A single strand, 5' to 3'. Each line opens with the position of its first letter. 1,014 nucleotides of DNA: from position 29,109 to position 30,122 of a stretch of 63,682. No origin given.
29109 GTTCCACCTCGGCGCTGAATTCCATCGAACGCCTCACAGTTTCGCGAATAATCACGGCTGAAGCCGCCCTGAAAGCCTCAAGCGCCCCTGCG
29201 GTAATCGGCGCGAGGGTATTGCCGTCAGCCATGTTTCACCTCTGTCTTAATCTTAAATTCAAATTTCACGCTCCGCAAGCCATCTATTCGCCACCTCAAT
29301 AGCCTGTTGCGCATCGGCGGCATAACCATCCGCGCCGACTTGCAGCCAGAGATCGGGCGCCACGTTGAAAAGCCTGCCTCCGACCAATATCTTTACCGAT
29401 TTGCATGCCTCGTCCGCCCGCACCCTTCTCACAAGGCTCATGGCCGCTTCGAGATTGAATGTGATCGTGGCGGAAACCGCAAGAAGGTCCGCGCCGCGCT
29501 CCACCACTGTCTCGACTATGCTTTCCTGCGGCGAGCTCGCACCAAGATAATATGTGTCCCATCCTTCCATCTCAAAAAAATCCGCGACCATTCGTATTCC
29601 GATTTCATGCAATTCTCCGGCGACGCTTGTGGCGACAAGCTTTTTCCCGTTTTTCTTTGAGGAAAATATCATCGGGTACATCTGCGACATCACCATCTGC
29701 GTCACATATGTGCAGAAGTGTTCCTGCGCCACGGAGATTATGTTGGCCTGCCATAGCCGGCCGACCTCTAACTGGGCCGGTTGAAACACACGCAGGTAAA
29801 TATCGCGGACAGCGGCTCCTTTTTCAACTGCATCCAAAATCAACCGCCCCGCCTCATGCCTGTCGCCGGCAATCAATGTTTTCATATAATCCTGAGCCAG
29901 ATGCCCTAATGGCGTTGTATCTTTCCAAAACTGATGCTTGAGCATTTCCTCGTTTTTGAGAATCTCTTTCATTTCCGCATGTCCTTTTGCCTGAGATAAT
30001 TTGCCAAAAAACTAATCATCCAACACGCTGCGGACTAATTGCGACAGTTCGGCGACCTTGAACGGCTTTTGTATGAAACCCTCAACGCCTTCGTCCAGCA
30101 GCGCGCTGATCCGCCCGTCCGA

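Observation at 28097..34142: Stand-alone CarH-type B12 photoreceptor module, phycobiliprotein-like partner and CxxC-tailed PAS protein wired behind a giant hybrid kinase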

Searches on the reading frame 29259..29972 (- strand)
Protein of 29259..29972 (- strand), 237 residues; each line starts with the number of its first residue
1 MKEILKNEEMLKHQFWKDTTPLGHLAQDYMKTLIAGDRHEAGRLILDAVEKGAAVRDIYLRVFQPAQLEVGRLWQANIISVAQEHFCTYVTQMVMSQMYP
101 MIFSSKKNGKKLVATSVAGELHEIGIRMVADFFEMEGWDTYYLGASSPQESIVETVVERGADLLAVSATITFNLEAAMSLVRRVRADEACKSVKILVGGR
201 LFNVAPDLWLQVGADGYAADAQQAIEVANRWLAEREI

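Call 3: search_protein_families(library=pfam, proteins=[window:29259-29972:-], max_evalue=0.01)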
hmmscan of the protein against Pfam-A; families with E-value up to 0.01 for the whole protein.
window:29259-29972:- (237 aa): 2 families
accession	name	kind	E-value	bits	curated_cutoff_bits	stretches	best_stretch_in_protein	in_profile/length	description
PF02310.24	B12-binding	-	1.2e-24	86.9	32.1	1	111-225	2-120/121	B12 binding domain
PF02607.22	B12-binding_2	-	5.7e-15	55.7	23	1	27-97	3-72/74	B12 binding domain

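Call 4: search_protein_families(library=ncbifam, proteins=[window:29259-29972:-], max_evalue=0.1)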
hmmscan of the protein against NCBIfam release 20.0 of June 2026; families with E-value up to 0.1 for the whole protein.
window:29259-29972:- (237 aa): 14 families
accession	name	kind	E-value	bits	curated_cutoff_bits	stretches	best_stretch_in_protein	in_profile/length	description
NF047996.1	corrin_MtgC_2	exception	2.7e-19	69.5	370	1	85-231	64-209/212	glycine betaine-specific corrinoid protein MtgC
NF047995.1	corrinoid_MtgC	exception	9.7e-16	57.9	310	1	108-233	91-214/215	glycine betaine-specific corrinoid protein MtgC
TIGR02370.1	pyl_corrinoid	subfamily_domain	1.7e-15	56.9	215.3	1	99-224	75-197/197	methyltransferase cognate corrinoid protein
NF052513.1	TransRegCarH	equivalog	4.2e-14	52.5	400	1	18-176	77-231/274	HTH-type transcriptional repressor CarH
NF041607.1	dimeth_corrin_MtbC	equivalog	4.5e-14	52.4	350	1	95-230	70-201/203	dimethylamine corrinoid protein MtbC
TIGR02082.1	metH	equivalog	1.3e-08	33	1010.85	1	105-233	730-859/1182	methionine synthase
NF002612.0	PRK02261.1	equivalog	3.8e-08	32.9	110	1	110-202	4-95/148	methylaspartate mutase subunit S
NF007024.0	PRK09490.1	equivalog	3.8e-08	31.6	1497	1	104-199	747-839/1234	methionine synthase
NF040743.1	ornith_mutase_E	equivalog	3.4e-07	28.6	800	1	106-229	592-720/730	D-ornithine 4,5-aminomutase subunit OraE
NF040655.1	MtaC_Meth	equivalog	3.7e-07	29.5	420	1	107-236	117-242/253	methanol--corrinoid protein MtaC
NF040669.1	MtaC2_Meth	equivalog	2.2e-06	27.2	450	1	106-199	122-215/267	methanol--corrinoid protein MtaC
TIGR01501.1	MthylAspMutase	equivalog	1.8e-05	24.5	135.8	1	112-201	4-92/134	methylaspartate mutase subunit S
NF052385.1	Lys_5_6_beta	equivalog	0.00029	20.6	280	1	137-229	138-231/241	lysine 5,6-aminomutase subunit beta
TIGR00640.1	acid_CoA_mut_C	subfamily_domain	0.021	14.8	57.45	1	120-199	13-91/132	methylmalonyl-CoA mutase C-terminal domain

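Call 5: search_solved_structures(query=window:29259-29972:-, max_evalue=0.001, show_alignments=3)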
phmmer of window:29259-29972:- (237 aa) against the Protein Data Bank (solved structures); distinct sequences matched with E-value up to 0.001: 21.
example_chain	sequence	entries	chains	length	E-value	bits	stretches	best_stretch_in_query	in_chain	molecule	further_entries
8j2x_A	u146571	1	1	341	9.1e-23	84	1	27-230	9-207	Cobalamin-binding protein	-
8j2w_A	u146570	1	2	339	9.1e-23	84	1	27-230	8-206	Cobalamin-binding protein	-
8j2y_A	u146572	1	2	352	9.2e-22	80.8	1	26-235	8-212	GGDEF domain-containing protein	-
4jgi_A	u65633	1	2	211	3.6e-16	62.5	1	55-232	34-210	Putative uncharacterized protein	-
8jbs_A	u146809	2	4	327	2.3e-14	56.6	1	27-178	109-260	Putative cobalamin binding protein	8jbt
1y80_A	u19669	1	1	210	7.8e-13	51.6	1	101-230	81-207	Predicted cobalamin binding protein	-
3ezx_A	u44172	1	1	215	1.9e-10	43.7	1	44-228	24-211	Monomethylamine corrinoid protein 1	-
1bmt_A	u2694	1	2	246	3.4e-09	39.6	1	89-203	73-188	METHIONINE SYNTHASE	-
3bul_A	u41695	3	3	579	5.8e-08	35.6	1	91-202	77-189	Methionine synthase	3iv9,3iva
5c8a_A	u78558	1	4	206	3.6e-07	33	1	60-176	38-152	Light-dependent transcriptional regulator CarH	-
8c31_A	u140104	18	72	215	4e-07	32.9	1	60-176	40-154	Probable transcriptional regulator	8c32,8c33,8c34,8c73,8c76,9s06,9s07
3whp_A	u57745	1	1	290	4.3e-07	32.8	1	59-176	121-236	Probable transcriptional regulator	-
1k7y_A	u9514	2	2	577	4.4e-07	32.8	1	90-202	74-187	methionine synthase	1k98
5c8d_A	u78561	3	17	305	4.9e-07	32.6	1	59-176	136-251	Light-dependent transcriptional regulator CarH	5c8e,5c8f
8c35_A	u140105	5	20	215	5.5e-07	32.4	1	60-176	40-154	Probable transcriptional regulator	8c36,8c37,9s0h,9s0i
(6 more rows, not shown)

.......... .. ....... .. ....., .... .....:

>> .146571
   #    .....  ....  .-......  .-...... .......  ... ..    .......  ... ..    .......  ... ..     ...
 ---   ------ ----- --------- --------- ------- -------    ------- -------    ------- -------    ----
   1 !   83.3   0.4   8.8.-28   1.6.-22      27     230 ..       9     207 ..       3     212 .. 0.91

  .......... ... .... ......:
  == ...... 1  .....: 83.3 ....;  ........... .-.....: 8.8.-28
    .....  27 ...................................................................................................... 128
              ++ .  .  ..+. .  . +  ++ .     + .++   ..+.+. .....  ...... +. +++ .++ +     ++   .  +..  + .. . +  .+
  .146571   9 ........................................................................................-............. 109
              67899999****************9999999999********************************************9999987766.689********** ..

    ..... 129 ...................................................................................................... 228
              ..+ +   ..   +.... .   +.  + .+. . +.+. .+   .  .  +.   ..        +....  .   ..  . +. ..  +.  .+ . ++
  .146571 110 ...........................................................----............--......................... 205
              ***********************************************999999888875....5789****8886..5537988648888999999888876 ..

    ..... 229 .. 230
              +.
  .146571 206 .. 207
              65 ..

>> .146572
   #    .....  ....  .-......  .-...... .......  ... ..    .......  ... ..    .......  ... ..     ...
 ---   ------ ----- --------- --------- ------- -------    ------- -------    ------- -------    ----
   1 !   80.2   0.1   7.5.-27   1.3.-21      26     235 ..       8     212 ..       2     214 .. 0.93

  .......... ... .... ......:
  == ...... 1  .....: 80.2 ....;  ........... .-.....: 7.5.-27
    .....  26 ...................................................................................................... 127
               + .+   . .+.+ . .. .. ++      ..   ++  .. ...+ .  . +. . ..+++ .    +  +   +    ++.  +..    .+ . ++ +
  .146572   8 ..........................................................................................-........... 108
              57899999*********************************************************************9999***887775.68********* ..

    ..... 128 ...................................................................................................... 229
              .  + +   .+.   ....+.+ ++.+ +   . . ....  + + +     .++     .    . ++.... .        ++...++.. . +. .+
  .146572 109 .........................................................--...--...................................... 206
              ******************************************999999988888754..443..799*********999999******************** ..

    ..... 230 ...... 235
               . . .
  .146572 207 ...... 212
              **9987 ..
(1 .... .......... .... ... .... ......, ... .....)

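Call 24: find_homologous_proteins(query=window:29259-29972:-, max_evalue=1e-10)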
Query window:29259-29972:- (237 aa): 5524 proteins with E <= 1e-10 among 6348 candidates; the best 120 are listed.
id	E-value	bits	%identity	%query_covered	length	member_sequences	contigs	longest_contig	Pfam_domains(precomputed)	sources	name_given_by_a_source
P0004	5.2e-152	521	100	100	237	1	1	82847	PF02607.23,PF02310.25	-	-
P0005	5.3e-87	309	63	90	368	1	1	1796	PF02607.23,PF02310.25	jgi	jgi:MerR family transcriptional regulator, light-induced transcriptional regulator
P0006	1.4e-86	308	63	92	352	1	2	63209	PF02607.23,PF00502.26,PF02310.25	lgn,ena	-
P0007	2.8e-85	303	64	93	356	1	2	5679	PF02607.23,PF00502.26,PF02310.25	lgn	-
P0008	6.0e-85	302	63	91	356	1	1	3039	PF02607.23,PF00502.26,PF02310.25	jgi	jgi:methylmalonyl-CoA mutase cobalamin-binding domain/chain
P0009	7.7e-85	302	62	92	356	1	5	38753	PF02607.23,PF00502.26,PF02310.25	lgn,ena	-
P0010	8.0e-85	302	62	90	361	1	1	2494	PF02607.23,PF02310.25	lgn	-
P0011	1.2e-84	301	61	92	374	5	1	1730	PF02607.23,PF00502.26,PF02310.25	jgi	-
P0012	1.5e-84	301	62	92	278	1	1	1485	PF02607.23,PF02310.25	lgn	-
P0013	1.6e-84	301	59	96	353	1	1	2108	PF02607.23,PF00502.26,PF02310.25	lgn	-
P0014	2.5e-84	300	64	89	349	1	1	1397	PF02607.23,PF02310.25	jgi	jgi:methanogenic corrinoid protein MtbC1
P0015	3.3e-84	300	61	93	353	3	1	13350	PF02607.23,PF00502.26,PF02310.25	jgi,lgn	jgi:MerR family transcriptional regulator, light-induced transcriptional regulator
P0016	3.3e-84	300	61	92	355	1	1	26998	PF02607.23,PF02310.25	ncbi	-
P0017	3.7e-84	300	62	91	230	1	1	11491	PF02607.23,PF02310.25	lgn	-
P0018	6.7e-84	299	61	91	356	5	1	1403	PF02607.23,PF00502.26,PF02310.25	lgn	-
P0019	9.1e-84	298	61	93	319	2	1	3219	PF02607.23,PF00502.26,PF02310.25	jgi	jgi:methanogenic corrinoid protein MtbC1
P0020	1.1e-83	298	60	84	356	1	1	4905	PF02607.23,PF00502.26,PF02310.25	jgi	jgi:MerR family transcriptional regulator, light-induced transcriptional regulator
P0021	1.4e-83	298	63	92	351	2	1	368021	PF02607.23,PF02310.25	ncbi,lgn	-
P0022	1.9e-83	297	61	93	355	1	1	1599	PF02607.23,PF02310.25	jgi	jgi:methanogenic corrinoid protein MtbC1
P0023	2.1e-83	297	62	91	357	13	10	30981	PF02607.23,PF00502.26,PF02310.25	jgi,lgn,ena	-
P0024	2.6e-83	297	60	92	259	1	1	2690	PF02607.23,PF02310.25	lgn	-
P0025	3.2e-83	297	62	93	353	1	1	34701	PF02607.23,PF00502.26,PF02310.25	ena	-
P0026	3.4e-83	296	63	89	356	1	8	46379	PF02607.23,PF02310.25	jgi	jgi:MerR family transcriptional regulator, light-induced transcriptional regulator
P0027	3.6e-83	296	66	87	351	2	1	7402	PF02607.23,PF00502.26,PF02310.25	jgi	jgi:MerR family transcriptional regulator, light-induced transcriptional regulator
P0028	4.2e-83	296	59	93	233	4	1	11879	PF02607.23,PF02310.25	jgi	jgi:methanogenic corrinoid protein MtbC1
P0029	4.5e-83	296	61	94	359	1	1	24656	PF02607.23,PF00502.26,PF02310.25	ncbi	-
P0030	4.7e-83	296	63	91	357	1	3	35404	PF02607.23,PF02310.25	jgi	jgi:methylmalonyl-CoA mutase cobalamin-binding domain/chain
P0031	5.2e-83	296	60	91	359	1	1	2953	PF02607.23,PF02310.25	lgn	-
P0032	7.0e-83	295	62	83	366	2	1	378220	PF02607.23,PF02310.25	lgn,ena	-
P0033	8.3e-83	295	63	91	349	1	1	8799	PF02607.23,PF02310.25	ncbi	-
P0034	8.8e-83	295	63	84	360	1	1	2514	PF02607.23,PF02310.25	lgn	-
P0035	9.9e-83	295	62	92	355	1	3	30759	PF02607.23,PF02310.25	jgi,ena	-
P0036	1.1e-82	295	62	89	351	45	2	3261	PF02607.23,PF00502.26,PF02310.25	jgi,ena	-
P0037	1.3e-82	295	61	86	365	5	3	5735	PF02607.23,PF00502.26,PF02310.25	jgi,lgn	jgi:methanogenic corrinoid protein MtbC1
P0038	1.3e-82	294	58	97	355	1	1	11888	PF02607.23,PF02310.25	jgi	jgi:methanogenic corrinoid protein MtbC1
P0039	1.5e-82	294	63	93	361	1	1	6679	PF02607.23,PF02310.25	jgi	jgi:methanogenic corrinoid protein MtbC1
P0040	1.7e-82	294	61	89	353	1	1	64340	PF02607.23,PF00502.26,PF02310.25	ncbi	-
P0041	2.4e-82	294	58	91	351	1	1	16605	PF02607.23,PF02310.25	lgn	-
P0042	2.7e-82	293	59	92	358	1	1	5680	PF02607.23,PF02310.25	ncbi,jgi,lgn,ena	ncbi:MAG TPA: cobalamin-dependent protein [Blastocatellia bacterium]|jgi:methanogenic corrinoid prot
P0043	2.8e-82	293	61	91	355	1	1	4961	PF02607.23,PF00502.26,PF02310.25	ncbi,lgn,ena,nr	ncbi:MAG TPA: cobalamin-dependent protein [Blastocatellia bacterium]|nr:cobalamin-dependent protein 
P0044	2.9e-82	293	62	91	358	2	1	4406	PF02607.23,PF00502.26,PF02310.25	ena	-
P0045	3.0e-82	293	64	84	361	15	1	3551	PF02607.23,PF02310.25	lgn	-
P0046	3.1e-82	293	59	96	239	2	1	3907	PF02607.23,PF02310.25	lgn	-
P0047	3.2e-82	293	61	91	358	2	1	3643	PF02607.23,PF02310.25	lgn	-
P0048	3.3e-82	293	63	92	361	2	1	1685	PF02607.23,PF02310.25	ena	-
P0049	3.4e-82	293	63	91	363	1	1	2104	PF02607.23,PF02310.25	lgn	-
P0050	3.5e-82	293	64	87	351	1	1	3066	PF02607.23,PF00502.26,PF02310.25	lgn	-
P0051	4.2e-82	293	59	86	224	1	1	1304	PF02607.23,PF02310.25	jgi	jgi:methanogenic corrinoid protein MtbC1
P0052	4.4e-82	293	61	89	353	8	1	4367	PF02607.23,PF00502.26,PF02310.25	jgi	jgi:methanogenic corrinoid protein MtbC1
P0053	4.5e-82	293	60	89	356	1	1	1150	PF02607.23,PF02310.25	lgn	-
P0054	4.7e-82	293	62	89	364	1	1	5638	PF02607.23,PF02310.25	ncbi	ncbi:MAG: cobalamin-dependent protein [Gemmatimonadota bacterium]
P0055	5.2e-82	293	60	86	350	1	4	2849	PF02607.23,PF00502.26,PF02310.25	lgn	-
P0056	5.3e-82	293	57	93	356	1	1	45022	PF02607.23,PF02310.25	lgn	-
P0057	5.8e-82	292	58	84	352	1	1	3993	PF02607.23,PF00502.26,PF02310.25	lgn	-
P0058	6.6e-82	292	63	84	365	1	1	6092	PF02607.23,PF02310.25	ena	-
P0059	6.8e-82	292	60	90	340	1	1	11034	PF02607.23,PF02310.25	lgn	-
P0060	7.7e-82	292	65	88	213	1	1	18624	PF02607.23,PF02310.25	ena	-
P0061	9.2e-82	292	60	92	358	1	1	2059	PF02607.23,PF02310.25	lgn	-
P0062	9.6e-82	292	63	91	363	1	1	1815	PF02607.23,PF02310.25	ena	-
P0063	1.1e-81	291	59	92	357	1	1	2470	PF02607.23,PF02310.25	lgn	-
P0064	1.2e-81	291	59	98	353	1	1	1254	PF02607.23,PF00502.26,PF02310.25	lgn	-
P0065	1.2e-81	291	59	93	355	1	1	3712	PF02607.23,PF02310.25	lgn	-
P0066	1.3e-81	291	60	91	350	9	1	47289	PF02607.23,PF00502.26,PF02310.25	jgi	jgi:methanogenic corrinoid protein MtbC1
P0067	1.3e-81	291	62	87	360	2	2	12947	PF02607.23,PF02310.25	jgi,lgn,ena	jgi:methanogenic corrinoid protein MtbC1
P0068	1.4e-81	291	58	96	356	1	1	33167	PF02607.23,PF02310.25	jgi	jgi:methanogenic corrinoid protein MtbC1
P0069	1.5e-81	291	63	88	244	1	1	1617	PF02607.23,PF02310.25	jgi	jgi:methylmalonyl-CoA mutase cobalamin-binding domain/chain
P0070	1.6e-81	291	57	94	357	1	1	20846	PF02607.23,PF02310.25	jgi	jgi:methanogenic corrinoid protein MtbC1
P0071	1.7e-81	291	57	93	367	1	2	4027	PF02607.23,PF02310.25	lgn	-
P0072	1.9e-81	291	61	91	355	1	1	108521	PF02607.23,PF02310.25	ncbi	ncbi:MAG: cobalamin-dependent protein [Thiotrichaceae bacterium]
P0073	1.9e-81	291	59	91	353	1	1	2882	PF02607.23,PF02310.25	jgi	jgi:MerR family transcriptional regulator, light-induced transcriptional regulator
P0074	2.0e-81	291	61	91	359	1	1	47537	PF02607.23,PF02310.25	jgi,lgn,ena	-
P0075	2.0e-81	291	61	94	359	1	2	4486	PF02607.23,PF00502.26,PF02310.25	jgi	jgi:methanogenic corrinoid protein MtbC1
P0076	2.1e-81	291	58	94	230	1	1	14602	PF02607.23,PF02310.25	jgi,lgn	jgi:methanogenic corrinoid protein MtbC1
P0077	2.2e-81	291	62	84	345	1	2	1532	PF02607.23,PF02310.25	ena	-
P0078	2.2e-81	290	58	95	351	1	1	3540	PF02607.23,PF00502.26,PF02310.25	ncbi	-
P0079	2.5e-81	290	59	92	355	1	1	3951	PF02607.23,PF02310.25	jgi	jgi:methanogenic corrinoid protein MtbC1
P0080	2.6e-81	290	61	94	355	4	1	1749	PF02607.23,PF02310.25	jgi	jgi:methanogenic corrinoid protein MtbC1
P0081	2.7e-81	290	60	91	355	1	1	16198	PF02607.23,PF00502.26,PF02310.25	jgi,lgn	jgi:MerR family transcriptional regulator, light-induced transcriptional regulator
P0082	3.0e-81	290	59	92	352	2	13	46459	PF02607.23,PF02310.25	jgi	jgi:methylmalonyl-CoA mutase cobalamin-binding domain/chain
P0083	3.0e-81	290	58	94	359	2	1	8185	PF02607.23,PF00502.26,PF02310.25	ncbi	-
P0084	3.1e-81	290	57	97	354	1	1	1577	PF02607.23,PF00502.26,PF02310.25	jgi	jgi:methanogenic corrinoid protein MtbC1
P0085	3.1e-81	290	63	87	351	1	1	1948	PF02607.23,PF00502.26,PF02310.25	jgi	jgi:methanogenic corrinoid protein MtbC1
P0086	3.3e-81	290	61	91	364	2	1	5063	PF02607.23,PF00502.26,PF02310.25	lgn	-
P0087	3.3e-81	290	61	92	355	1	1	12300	PF02607.23,PF00502.26,PF02310.25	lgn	-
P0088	3.3e-81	290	60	86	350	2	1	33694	PF02607.23,PF02310.25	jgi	jgi:MerR family transcriptional regulator, light-induced transcriptional regulator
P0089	3.3e-81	290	59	91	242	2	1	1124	PF02607.23,PF02310.25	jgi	jgi:methanogenic corrinoid protein MtbC1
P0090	3.3e-81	290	60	91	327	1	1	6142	PF02607.23,PF02310.25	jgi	jgi:methanogenic corrinoid protein MtbC1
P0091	3.4e-81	290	59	91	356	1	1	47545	PF02607.23,PF02310.25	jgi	jgi:methanogenic corrinoid protein MtbC1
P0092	3.5e-81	290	61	93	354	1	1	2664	PF02607.23,PF00502.26,PF02310.25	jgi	jgi:methanogenic corrinoid protein MtbC1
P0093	3.5e-81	290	61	90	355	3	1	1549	PF02607.23,PF02310.25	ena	-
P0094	3.8e-81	290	58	97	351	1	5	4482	PF02607.23,PF00502.26,PF02310.25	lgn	-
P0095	3.9e-81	290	58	92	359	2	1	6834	PF02607.23,PF02310.25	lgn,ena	-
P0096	4.3e-81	290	60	92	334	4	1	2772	PF02607.23,PF02310.25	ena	-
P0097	4.3e-81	290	60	89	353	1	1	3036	PF02607.23,PF02310.25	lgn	-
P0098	4.7e-81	289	60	93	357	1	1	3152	PF02607.23,PF00502.26,PF02310.25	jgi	jgi:MerR family transcriptional regulator, light-induced transcriptional regulator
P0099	4.7e-81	289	61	89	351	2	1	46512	PF02607.23,PF00502.26,PF02310.25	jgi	jgi:MerR family transcriptional regulator, light-induced transcriptional regulator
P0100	5.3e-81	289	60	84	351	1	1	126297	PF02607.23,PF00502.26,PF02310.25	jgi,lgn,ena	-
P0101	5.5e-81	289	60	89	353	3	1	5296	PF02607.23,PF02310.25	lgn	-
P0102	5.8e-81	289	60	89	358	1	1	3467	PF02607.23,PF00502.26,PF02310.25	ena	-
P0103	5.9e-81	289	59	84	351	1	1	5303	PF02607.23,PF00502.26,PF02310.25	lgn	-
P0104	6.0e-81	289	59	94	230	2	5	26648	PF02607.23,PF02310.25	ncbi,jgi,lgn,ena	-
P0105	6.1e-81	289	61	92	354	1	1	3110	PF02607.23,PF02310.25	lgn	-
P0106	6.5e-81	289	59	92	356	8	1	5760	PF02607.23,PF02310.25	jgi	jgi:methanogenic corrinoid protein MtbC1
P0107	6.7e-81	289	59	84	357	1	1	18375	PF02607.23,PF02310.25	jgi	jgi:methanogenic corrinoid protein MtbC1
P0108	6.7e-81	289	59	91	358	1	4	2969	PF02607.23,PF02310.25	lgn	-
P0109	7.1e-81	289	60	92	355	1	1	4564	PF02607.23,PF00502.26,PF02310.25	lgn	-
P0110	7.2e-81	289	61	88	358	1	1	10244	PF02607.23,PF00502.26,PF02310.25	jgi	jgi:MerR family transcriptional regulator, light-induced transcriptional regulator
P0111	7.2e-81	289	58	95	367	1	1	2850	PF02607.23,PF02310.25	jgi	jgi:methanogenic corrinoid protein MtbC1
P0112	8.2e-81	289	59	93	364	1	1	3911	PF02607.23,PF02310.25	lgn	-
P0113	8.4e-81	289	62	89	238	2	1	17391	PF02607.23,PF02310.25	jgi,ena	-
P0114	8.9e-81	289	61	93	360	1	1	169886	PF02607.23,PF02310.25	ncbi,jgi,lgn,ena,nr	ncbi:MAG: cobalamin-dependent protein [Acidobacteria bacterium]|nr:cobalamin-dependent protein [Acid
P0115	9.0e-81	288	60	90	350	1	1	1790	PF02607.23,PF00502.26,PF02310.25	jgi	jgi:MerR family transcriptional regulator, light-induced transcriptional regulator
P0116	9.4e-81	288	56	98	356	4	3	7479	PF02607.23,PF02310.25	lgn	-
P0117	1.0e-80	288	59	98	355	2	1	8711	PF02607.23,PF02310.25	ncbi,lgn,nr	ncbi:MAG: cobalamin B12-binding domain protein [Anaerolineaceae bacterium]|nr:cobalamin B12-binding 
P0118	1.0e-80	288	58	92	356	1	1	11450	PF02607.23,PF00502.26,PF02310.25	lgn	-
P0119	1.1e-80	288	57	97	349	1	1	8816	PF02607.23,PF02310.25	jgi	-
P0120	1.1e-80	288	60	92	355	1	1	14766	PF02607.23,PF02310.25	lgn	-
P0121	1.1e-80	288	57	92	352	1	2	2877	PF02607.23,PF02310.25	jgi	jgi:methanogenic corrinoid protein MtbC1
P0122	1.2e-80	288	58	89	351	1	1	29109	PF02607.23,PF02310.25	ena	-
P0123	1.2e-80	288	60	90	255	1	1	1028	PF02607.23,PF02310.25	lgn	-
